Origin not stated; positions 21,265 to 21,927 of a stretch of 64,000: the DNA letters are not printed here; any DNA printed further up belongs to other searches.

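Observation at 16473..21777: Type III R-M operon with an extended Mod and a divergent XRE regulator that has AGTACT-core palindromes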

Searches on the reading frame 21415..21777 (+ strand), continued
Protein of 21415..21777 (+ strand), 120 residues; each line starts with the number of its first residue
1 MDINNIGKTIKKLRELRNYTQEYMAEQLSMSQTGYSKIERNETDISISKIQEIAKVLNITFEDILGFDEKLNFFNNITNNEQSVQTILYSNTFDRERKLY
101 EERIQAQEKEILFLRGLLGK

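Call 61: find_encoding_contigs(protein=P0134, flank=6000, max_places=2)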
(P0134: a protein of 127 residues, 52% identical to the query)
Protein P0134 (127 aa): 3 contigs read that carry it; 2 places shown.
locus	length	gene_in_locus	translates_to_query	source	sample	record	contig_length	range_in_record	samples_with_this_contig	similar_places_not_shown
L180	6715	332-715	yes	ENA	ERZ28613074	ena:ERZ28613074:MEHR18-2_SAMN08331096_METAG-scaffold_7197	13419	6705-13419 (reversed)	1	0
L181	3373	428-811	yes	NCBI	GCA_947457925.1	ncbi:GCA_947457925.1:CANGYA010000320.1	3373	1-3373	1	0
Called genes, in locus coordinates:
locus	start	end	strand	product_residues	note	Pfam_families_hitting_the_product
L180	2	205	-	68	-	?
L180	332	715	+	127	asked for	PF12844:HTH_19, PF13560:HTH_31 (weak), PF01381:HTH_3, PF13443:HTH_26 (weak)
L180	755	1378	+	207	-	-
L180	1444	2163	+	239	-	PF20243:MbnP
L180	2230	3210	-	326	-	PF00490:ALAD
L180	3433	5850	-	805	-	PF00676:E1_dh, PF02779:Transket_pyr, PF02780:Transketolase_C, PF17147:PFOR_II (weak)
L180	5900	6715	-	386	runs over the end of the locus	PF00515:TPR_1 (faint), PF07719:TPR_2 (faint), PF13414:TPR_11 (faint), PF13428:TPR_14 (faint), PF13431:TPR_17 (faint), PF13424:TPR_12 (weak)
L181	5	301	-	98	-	-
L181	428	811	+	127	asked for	PF12844:HTH_19, PF13560:HTH_31 (weak), PF01381:HTH_3, PF13443:HTH_26 (weak)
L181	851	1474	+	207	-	-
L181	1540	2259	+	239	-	PF20243:MbnP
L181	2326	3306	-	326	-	PF00490:ALAD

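Call 71: search_solved_structures(query=window:21415-21777:+, max_evalue=0.001, show_alignments=0)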
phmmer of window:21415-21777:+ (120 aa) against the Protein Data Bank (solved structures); distinct sequences matched with E-value up to 0.001: 14.
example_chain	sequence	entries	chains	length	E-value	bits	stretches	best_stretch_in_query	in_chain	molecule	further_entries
2p5t_A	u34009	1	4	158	3e-05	27.5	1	6-74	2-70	Putative transcriptional regulator PezA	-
2b5a_A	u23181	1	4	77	5.2e-05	26.7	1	5-60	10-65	C.BclI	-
9sf2_A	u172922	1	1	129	9.6e-05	25.9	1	4-82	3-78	Transcriptional regulator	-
10lg_A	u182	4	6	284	9.6e-05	25.9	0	5-72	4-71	Positive transcriptional regulator MutR family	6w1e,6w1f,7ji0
4yv6_A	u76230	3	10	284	0.00016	25.2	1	5-71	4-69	Transcriptional regulator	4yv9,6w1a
5w4m_A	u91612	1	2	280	0.00035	24.1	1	5-71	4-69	Transcriptional regulator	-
5w4n_A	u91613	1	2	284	0.00036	24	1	5-71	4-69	Transcriptional regulator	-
4ia8_A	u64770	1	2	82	0.00042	23.8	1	5-67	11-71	Regulatory protein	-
7t8i_A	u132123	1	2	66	0.00053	23.5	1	5-66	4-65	Phage element (ICEBs1)transcriptional regulator (Xre family)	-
3qq6_A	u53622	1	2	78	0.00074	23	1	5-65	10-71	HTH-type transcriptional regulator sinR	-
4f8d_A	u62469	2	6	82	0.00081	22.9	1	5-67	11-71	Regulatory protein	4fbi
1b0n_A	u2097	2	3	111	0.00085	22.8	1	6-77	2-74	PROTEIN (SINR PROTEIN) | HTH-TYPE TRANSCRIPTIONAL REGULATOR SINR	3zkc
3vk0_A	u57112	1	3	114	0.00089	22.8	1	11-82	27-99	Transcriptional regulator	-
5tn0_A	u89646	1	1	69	0.00091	22.7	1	6-65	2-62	HTH-type transcriptional regulator SinR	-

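Call 72: search_protein_families(library=padloc, proteins=[L084:6240-6875:-, L084:4960-6141:-, L171:414-1019:-, L174:1601-2542:-, L174:205-1590:-, L082:5467-6633:-, L167:243-764:-, L180:755-1378:+], max_evalue=0.001)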
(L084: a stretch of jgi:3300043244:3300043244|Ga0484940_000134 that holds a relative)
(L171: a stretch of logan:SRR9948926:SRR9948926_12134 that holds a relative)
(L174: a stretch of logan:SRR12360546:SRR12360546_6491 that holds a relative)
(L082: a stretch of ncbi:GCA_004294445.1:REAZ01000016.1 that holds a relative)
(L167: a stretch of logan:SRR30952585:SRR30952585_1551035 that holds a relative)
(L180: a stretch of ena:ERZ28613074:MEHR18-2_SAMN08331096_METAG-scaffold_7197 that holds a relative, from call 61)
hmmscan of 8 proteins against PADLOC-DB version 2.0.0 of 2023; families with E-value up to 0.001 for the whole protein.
L084:6240-6875:- (211 aa): 0 families

L084:4960-6141:- (393 aa): 0 families

L171:414-1019:- (201 aa): 0 families

L174:1601-2542:- (313 aa): 0 families

L174:205-1590:- (461 aa): 0 families

L082:5467-6633:- (388 aa): 0 families

L167:243-764:- (173 aa): 0 families

L180:755-1378:+ (207 aa): 1 family
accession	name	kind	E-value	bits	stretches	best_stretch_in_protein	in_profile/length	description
PDLC01472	PD_DExK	-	1.1e-33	114.1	1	59-198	5-144/146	"CAS-I,CAS-II,CAS-III,CAS-IV,CAS-V,CAS-VI; associated"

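Call 84: find_encoding_contigs(protein=P0153, flank=6000, max_places=2)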
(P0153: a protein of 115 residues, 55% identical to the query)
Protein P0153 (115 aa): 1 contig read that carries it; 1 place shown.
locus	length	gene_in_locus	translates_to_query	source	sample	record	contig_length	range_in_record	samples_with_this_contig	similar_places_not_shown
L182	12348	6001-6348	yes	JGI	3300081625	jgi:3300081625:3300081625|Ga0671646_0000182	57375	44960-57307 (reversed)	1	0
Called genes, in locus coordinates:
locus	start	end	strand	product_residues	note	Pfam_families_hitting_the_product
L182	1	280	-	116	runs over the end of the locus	?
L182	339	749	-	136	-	-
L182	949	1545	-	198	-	PF13936:HTH_38 (weak)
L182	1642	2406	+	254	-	-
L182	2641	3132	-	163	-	-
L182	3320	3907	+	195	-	-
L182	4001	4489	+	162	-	-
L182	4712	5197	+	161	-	-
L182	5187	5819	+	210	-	-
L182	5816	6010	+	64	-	-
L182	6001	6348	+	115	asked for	PF12844:HTH_19, PF13560:HTH_31 (weak), PF01381:HTH_3, PF13443:HTH_26 (weak)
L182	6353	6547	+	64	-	-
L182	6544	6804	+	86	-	-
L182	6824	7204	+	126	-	-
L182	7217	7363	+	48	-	-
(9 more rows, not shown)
